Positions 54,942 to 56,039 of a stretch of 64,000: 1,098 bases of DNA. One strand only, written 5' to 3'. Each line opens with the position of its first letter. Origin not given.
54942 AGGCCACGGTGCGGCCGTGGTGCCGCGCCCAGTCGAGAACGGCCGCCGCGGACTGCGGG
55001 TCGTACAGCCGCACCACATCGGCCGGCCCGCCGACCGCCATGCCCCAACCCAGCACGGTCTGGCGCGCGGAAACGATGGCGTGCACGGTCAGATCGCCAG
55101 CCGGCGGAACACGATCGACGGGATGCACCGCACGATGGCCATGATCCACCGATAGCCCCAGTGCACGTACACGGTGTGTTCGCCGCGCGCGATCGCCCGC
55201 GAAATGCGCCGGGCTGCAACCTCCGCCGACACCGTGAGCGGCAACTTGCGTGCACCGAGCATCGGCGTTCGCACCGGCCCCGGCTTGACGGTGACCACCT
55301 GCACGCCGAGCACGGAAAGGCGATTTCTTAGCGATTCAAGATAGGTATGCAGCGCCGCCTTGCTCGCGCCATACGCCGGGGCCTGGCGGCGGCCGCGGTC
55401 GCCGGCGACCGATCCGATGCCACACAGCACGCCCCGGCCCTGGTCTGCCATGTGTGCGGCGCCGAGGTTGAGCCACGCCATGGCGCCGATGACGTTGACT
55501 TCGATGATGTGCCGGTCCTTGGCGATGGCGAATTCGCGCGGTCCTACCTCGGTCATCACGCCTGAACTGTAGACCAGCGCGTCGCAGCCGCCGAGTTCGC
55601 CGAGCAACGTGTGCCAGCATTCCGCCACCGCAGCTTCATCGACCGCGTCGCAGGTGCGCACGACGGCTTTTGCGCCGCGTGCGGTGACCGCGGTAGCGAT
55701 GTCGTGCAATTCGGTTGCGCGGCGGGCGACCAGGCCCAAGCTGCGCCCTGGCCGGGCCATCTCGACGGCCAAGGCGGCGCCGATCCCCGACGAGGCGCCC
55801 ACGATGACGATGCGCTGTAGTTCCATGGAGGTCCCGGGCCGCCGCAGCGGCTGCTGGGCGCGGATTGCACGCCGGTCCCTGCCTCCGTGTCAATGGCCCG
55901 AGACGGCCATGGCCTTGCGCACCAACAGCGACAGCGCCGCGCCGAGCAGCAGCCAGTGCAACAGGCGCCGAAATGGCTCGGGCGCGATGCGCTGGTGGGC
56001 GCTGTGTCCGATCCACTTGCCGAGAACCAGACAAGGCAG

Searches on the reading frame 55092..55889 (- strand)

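Call 46: search_protein_families(library=pfam, proteins=[window:55092-55889:-], max_evalue=0.0001)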
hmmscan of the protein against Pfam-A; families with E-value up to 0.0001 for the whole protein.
window:55092-55889:- (266 aa): 3 families
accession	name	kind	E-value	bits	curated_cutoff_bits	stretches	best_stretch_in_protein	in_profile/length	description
PF00106.31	adh_short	-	6.5e-36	124.1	26.6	1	26-213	2-189/195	short chain dehydrogenase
PF13561.12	adh_short_C2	-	3.7e-23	82.8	27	1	31-221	1-191/236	Enoyl-(Acyl carrier protein) reductase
PF08659.16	KR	-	2.5e-07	31.2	22.6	1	28-203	4-175/180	KR domain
